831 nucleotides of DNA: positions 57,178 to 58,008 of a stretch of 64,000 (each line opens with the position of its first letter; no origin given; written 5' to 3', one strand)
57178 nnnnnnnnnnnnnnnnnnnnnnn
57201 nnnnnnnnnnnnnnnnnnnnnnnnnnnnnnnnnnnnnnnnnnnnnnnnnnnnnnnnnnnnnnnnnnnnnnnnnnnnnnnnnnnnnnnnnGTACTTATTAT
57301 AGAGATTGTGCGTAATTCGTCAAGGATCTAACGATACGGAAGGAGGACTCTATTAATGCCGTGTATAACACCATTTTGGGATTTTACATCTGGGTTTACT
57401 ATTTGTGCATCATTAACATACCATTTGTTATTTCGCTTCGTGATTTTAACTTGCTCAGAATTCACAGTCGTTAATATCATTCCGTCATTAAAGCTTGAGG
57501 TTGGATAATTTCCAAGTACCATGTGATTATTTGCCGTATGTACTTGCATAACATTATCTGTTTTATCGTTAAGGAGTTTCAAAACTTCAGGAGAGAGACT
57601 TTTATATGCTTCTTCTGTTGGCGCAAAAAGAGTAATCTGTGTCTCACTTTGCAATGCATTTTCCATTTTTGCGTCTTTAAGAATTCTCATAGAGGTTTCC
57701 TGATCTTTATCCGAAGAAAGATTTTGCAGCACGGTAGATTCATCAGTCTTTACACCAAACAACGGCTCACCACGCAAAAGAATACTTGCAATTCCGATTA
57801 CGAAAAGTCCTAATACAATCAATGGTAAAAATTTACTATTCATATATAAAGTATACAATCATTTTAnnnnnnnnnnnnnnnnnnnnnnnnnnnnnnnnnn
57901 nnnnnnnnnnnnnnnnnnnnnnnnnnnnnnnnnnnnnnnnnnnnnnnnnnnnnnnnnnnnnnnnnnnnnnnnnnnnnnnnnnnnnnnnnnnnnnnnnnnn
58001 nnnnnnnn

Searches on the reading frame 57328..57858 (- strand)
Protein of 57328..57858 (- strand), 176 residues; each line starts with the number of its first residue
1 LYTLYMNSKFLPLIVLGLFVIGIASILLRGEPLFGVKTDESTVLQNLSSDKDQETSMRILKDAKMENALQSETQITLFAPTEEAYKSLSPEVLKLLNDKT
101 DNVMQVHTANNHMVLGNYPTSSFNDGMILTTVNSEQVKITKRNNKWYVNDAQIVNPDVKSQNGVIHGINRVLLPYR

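Call 66: find_homologous_proteins(query=window:57328-57858:-, max_evalue=1e-10)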
Query window:57328-57858:- (176 aa): 1 proteins with E <= 1e-10 among 44 candidates.
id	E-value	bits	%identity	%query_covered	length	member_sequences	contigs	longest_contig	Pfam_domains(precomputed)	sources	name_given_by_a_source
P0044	7.3e-105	366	100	97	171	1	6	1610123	PF02469.28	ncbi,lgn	-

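Call 67: find_encoding_contigs(protein=P0044, flank=6000, max_places=6)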
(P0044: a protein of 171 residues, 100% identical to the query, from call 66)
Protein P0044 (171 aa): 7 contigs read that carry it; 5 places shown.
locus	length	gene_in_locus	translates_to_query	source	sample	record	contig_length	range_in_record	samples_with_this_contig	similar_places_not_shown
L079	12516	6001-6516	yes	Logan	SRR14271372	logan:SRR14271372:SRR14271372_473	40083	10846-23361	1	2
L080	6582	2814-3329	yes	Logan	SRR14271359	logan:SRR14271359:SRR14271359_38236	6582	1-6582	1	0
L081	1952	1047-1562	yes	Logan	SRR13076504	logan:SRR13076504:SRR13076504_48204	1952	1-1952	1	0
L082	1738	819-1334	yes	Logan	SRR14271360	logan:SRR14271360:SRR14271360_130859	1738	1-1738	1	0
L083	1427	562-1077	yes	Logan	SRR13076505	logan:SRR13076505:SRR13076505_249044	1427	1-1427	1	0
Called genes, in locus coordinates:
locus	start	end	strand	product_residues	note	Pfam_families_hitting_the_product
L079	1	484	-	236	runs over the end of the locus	-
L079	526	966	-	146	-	PF22381:Staph_reg_Sar_Rot (weak), PF01047:MarR, PF12802:MarR_2, PF13463:HTH_27 (weak), PF22166:WHD_ArnR1 (faint)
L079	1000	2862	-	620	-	PF01943:Polysacc_synt, PF13440:Polysacc_synt_3 (weak), PF00132:Hexapep, PF14602:Hexapep_2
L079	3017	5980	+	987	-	PF22148:Fervidolysin_NPro-like, PF00082:Peptidase_S8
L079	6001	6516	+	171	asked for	PF02469:Fasciclin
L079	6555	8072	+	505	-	PF00117:GATase, PF07722:Peptidase_C26, PF02540:NAD_synthase (faint), PF00958:GMP_synt_C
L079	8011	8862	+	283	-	PF02517:Rce1-like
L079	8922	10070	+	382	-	PF00989:PAS, PF00512:HisKA, PF02518:HATPase_c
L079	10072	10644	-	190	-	PF03358:FMN_red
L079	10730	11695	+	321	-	-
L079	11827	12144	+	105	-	-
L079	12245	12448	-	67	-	-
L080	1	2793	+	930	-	?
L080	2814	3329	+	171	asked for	PF02469:Fasciclin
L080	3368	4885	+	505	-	PF00117:GATase, PF07722:Peptidase_C26, PF02540:NAD_synthase (faint), PF00958:GMP_synt_C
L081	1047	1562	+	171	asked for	PF02469:Fasciclin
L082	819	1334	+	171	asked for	PF02469:Fasciclin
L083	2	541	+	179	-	?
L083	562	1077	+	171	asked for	PF02469:Fasciclin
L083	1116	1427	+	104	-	?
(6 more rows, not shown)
